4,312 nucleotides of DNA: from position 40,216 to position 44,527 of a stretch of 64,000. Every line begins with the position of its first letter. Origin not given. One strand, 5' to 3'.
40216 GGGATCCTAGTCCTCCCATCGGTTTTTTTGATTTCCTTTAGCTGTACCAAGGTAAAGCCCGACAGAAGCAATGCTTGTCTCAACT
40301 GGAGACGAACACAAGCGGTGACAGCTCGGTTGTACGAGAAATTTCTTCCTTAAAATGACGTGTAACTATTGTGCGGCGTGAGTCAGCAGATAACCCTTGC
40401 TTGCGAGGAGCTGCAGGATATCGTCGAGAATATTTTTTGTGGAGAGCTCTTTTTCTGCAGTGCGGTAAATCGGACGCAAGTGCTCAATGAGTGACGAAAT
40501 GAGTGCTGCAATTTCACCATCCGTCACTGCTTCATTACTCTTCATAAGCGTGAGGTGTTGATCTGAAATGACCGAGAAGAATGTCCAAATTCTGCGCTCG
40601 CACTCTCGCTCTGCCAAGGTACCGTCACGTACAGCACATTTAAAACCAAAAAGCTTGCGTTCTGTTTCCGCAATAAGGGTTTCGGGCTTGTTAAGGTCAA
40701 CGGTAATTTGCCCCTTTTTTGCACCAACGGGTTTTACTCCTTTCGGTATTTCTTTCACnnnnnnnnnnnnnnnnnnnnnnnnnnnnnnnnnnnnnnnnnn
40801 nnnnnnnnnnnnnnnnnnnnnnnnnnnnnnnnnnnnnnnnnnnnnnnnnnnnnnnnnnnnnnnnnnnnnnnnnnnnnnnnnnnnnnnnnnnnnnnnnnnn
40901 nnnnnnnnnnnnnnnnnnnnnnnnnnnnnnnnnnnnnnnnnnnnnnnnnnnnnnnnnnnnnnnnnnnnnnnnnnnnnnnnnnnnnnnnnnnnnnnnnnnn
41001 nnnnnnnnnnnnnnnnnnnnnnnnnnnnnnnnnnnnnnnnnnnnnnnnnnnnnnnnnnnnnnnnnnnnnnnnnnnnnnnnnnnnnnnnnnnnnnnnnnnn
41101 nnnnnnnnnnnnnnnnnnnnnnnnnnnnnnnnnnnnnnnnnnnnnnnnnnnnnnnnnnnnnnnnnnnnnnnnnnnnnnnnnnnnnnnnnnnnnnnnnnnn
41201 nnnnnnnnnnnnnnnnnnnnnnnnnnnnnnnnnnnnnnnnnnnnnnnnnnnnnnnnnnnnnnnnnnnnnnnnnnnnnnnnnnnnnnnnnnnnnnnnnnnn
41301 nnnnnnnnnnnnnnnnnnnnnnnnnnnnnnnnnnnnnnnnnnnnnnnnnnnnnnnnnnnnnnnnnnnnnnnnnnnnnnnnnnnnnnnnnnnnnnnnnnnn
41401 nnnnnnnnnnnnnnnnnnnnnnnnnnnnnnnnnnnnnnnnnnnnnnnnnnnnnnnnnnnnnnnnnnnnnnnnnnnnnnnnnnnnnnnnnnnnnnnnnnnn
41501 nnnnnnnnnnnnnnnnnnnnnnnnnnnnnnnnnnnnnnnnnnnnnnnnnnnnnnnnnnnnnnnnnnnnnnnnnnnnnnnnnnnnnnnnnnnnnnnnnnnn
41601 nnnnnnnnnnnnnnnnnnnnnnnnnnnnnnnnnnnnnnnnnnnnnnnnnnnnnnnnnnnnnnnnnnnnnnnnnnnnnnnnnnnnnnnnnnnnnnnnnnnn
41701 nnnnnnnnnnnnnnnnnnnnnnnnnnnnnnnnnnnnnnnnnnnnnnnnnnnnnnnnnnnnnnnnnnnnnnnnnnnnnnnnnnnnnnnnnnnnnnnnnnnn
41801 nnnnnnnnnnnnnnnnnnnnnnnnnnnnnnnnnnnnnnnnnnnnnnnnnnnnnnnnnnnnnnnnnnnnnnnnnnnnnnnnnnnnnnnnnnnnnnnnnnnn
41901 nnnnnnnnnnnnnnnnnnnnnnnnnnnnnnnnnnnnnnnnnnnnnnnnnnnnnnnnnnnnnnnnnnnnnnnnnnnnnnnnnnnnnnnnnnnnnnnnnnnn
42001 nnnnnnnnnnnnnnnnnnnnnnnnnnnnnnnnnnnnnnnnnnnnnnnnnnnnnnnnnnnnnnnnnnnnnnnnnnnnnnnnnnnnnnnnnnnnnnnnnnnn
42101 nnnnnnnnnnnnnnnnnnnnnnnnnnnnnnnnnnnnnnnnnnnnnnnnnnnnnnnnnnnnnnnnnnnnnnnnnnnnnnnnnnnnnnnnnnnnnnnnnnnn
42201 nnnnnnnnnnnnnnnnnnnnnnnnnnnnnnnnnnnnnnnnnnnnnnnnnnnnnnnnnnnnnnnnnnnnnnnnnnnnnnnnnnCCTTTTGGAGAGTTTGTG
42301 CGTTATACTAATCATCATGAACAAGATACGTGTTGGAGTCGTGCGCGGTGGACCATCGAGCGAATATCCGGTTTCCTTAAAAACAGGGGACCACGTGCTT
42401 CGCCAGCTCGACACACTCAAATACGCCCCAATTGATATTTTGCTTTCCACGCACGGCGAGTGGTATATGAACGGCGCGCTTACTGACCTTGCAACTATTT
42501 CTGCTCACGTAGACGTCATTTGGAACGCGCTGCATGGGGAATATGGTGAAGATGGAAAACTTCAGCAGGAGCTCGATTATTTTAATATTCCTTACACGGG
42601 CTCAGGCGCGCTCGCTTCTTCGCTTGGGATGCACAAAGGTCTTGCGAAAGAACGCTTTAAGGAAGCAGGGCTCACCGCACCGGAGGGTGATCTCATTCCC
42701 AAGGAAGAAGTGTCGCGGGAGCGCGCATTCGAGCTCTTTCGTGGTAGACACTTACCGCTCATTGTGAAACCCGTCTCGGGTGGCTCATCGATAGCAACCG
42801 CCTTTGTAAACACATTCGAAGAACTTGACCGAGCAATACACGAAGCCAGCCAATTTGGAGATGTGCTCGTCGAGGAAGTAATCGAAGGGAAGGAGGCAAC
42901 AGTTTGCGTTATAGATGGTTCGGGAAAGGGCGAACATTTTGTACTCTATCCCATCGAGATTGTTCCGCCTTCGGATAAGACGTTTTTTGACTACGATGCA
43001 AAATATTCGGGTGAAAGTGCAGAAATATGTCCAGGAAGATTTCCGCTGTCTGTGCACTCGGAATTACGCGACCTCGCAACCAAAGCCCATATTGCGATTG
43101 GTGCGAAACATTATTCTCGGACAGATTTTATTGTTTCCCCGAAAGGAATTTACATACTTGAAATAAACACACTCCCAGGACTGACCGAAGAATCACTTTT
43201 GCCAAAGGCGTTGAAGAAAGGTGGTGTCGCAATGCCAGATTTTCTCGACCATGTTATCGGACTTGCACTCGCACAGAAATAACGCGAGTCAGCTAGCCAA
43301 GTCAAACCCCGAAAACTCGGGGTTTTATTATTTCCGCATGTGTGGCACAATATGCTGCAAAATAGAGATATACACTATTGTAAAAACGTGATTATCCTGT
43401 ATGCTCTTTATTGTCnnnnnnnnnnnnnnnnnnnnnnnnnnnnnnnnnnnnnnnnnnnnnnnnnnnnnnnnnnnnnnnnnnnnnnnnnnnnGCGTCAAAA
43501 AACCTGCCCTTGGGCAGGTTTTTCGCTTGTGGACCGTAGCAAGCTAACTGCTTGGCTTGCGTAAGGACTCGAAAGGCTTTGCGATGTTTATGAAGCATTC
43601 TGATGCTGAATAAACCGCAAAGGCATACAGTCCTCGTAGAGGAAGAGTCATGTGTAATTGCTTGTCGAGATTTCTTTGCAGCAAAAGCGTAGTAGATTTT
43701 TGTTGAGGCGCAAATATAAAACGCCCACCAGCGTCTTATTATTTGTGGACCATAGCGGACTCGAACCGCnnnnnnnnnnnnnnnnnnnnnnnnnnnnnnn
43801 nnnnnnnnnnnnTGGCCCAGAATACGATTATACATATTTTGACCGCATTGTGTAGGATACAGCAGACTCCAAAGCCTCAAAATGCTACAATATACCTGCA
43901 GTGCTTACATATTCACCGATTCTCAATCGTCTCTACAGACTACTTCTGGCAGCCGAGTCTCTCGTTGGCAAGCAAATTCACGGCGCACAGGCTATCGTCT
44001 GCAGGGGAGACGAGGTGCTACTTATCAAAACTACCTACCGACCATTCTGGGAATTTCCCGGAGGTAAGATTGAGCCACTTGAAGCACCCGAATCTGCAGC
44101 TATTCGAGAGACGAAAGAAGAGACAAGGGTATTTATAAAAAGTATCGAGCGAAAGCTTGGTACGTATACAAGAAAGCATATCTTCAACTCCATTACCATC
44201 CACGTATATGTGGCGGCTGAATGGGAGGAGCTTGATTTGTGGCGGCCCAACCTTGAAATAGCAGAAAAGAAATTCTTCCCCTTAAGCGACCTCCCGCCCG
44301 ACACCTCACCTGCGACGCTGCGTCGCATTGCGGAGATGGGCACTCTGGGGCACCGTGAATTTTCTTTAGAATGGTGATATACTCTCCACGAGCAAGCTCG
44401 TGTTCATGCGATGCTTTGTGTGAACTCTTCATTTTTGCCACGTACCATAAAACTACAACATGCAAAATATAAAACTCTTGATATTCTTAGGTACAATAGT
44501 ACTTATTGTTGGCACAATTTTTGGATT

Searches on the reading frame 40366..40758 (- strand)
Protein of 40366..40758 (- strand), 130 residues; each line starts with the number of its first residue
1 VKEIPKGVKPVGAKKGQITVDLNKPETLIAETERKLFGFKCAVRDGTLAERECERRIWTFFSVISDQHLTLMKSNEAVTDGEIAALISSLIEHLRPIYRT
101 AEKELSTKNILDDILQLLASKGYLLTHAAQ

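Call 46: search_protein_families(library=pfam, proteins=[window:40366-40758:-], max_evalue=0.00001)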
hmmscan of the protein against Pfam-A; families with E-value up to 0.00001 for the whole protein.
window:40366-40758:- (130 aa): 0 families

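Call 70: find_encoding_contigs(protein=window:40366-40758:-, flank=10000, max_places=10)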
Protein window:40366-40758:- (130 aa): 2 contigs read that carry it; 2 places shown.
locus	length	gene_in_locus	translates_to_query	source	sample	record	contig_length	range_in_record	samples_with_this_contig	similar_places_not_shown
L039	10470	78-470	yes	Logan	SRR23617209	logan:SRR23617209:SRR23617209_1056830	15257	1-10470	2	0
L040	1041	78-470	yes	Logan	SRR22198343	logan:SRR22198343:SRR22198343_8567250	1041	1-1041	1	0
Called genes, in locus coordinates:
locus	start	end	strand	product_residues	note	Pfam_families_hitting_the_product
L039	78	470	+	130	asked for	-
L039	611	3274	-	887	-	PF00005:ABC_tran (faint), PF02463:SMC_N (faint), PF13191:AAA_16 (faint), PF13555:AAA_29 (faint), PF20703:nSTAND1 (faint), PF20720:nSTAND3 (faint), PF13173:AAA_14 (faint), PF17760:UvrA_inter, +3 more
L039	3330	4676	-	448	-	PF02812:ELFV_dehydrog_N, PF00208:ELFV_dehydrog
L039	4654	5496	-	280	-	PF00072:Response_reg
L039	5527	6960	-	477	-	PF00512:HisKA, PF02518:HATPase_c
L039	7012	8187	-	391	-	PF08495:FIST, PF10442:FIST_C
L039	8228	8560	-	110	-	-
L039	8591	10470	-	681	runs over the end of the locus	PF04851:ResIII, PF17757:UvrB_inter, PF27431:UvrB_3rd, PF00271:Helicase_C, PF12344:UvrB, PF02151:UVR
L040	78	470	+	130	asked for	-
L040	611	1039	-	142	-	?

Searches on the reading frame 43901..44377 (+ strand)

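Call 46: search_protein_families(library=pfam, proteins=[window:43901-44377:+], max_evalue=0.00001)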
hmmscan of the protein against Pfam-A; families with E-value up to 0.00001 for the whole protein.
window:43901-44377:+ (158 aa): 2 families
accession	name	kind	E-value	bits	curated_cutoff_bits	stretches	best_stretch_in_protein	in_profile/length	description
PF00293.34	NUDIX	-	2.2e-16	60.5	21.1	1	30-138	7-125/134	NUDIX domain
PF14815.12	NUDIX_4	-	4.5e-07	30.1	35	1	49-138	26-105/113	NUDIX domain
